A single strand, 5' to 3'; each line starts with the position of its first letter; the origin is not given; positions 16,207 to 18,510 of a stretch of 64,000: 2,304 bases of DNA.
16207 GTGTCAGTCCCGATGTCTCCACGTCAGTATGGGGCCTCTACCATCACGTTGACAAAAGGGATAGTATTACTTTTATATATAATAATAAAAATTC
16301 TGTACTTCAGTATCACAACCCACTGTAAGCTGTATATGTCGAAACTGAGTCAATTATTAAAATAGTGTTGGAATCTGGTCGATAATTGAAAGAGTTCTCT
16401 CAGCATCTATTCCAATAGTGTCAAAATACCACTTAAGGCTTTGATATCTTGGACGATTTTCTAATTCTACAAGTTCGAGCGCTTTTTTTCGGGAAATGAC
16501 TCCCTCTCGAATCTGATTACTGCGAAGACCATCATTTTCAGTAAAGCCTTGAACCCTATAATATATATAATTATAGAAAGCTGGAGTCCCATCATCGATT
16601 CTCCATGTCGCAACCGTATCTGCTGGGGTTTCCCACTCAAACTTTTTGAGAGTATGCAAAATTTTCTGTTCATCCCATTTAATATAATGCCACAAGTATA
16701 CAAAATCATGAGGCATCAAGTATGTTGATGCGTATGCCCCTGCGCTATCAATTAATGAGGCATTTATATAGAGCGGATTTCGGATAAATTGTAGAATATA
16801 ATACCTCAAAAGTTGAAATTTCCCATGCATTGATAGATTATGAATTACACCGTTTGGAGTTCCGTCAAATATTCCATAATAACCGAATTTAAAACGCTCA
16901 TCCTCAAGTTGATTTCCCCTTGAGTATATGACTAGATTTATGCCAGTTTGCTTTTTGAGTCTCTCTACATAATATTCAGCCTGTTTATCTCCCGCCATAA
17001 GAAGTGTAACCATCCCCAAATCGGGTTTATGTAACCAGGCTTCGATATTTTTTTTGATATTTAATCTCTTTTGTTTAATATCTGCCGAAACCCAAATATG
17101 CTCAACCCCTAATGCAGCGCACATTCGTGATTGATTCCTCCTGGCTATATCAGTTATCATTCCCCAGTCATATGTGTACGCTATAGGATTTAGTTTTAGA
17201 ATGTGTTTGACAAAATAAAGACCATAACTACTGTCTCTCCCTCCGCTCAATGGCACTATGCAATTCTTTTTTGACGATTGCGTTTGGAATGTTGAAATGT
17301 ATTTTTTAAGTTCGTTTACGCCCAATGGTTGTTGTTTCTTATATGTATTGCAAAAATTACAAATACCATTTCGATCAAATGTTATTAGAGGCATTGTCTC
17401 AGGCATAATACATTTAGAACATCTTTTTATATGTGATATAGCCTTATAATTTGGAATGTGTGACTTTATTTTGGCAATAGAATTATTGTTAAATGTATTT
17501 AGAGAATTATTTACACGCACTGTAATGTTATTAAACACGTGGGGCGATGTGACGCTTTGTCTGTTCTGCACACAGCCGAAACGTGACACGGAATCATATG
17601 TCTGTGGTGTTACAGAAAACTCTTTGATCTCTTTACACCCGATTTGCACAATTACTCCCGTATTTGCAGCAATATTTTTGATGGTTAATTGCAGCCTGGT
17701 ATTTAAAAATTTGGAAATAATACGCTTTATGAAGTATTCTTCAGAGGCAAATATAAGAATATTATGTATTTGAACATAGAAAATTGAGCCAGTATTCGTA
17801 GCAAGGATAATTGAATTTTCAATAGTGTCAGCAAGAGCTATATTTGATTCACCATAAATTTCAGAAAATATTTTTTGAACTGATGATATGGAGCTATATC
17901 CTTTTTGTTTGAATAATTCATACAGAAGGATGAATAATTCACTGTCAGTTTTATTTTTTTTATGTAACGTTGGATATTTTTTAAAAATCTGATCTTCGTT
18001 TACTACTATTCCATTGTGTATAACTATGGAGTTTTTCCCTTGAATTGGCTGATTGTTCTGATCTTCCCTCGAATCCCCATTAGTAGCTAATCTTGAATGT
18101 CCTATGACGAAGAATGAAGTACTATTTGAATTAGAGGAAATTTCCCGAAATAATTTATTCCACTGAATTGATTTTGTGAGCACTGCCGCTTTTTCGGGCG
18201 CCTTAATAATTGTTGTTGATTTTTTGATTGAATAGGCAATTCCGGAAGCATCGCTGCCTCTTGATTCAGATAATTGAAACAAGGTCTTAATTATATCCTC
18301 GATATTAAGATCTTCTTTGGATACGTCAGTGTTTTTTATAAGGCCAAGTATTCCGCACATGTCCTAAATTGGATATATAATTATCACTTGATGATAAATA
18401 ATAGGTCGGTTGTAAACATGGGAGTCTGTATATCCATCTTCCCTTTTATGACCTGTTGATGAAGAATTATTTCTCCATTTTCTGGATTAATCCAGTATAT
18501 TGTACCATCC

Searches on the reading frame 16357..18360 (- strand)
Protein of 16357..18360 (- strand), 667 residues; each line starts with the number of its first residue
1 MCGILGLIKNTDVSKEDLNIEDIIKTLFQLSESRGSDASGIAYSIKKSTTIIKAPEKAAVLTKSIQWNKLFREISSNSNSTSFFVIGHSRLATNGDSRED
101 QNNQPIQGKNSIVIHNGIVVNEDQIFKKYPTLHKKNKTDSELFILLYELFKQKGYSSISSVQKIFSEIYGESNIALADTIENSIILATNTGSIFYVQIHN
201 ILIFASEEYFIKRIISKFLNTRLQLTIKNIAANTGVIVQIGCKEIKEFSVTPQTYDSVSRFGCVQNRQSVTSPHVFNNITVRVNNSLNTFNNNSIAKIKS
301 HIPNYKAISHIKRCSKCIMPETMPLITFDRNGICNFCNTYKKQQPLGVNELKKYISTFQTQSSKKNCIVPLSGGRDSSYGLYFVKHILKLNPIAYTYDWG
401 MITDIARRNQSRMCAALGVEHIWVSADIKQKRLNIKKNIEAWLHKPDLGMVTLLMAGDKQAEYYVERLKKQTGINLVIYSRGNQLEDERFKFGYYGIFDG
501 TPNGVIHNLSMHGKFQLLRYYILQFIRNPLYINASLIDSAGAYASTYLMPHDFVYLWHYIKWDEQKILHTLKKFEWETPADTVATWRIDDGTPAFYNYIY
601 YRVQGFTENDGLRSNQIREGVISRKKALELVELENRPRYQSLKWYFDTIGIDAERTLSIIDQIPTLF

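Call 7: search_protein_families(library=pfam, proteins=[window:16357-18360:-], max_evalue=0.001)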
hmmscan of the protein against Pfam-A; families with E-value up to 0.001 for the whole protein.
window:16357-18360:- (667 aa): 2 families
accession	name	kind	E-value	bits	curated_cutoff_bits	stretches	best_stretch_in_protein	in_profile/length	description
PF13522.11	GATase_6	-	6.8e-13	49.2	27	1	84-207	12-130/130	Glutamine amidotransferase domain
PF13537.11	GATase_7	-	4.2e-09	36.9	25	1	88-208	1-118/123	Glutamine amidotransferase domain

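Call 26: search_protein_families(library=ncbifam, proteins=[window:16357-18360:-], max_evalue=0.001)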
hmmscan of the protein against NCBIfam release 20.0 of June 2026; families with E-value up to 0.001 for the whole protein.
window:16357-18360:- (667 aa): 5 families
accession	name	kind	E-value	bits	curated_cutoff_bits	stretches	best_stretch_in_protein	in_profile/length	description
TIGR03573.1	WbuX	subfamily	6.2e-36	124.5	203.2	2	312-440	2-136/344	N-acetyl sugar amidotransferase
NF001484.0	PRK00331.1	subfamily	7.7e-20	70.8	381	1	1-211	1-198/601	isomerizing glutamine--fructose-6-phosphate transaminase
TIGR01135.1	glmS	equivalog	1.2e-15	57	418.05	1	2-208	1-194/607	glutamine--fructose-6-phosphate transaminase (isomerizing)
TIGR01134.1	purF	equivalog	8.2e-08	32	350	1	2-170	1-157/432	amidophosphoribosyltransferase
TIGR03442.1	TIGR03442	equivalog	1.8e-05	24.2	218.65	1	71-210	73-225/251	ergothioneine biosynthesis protein EgtC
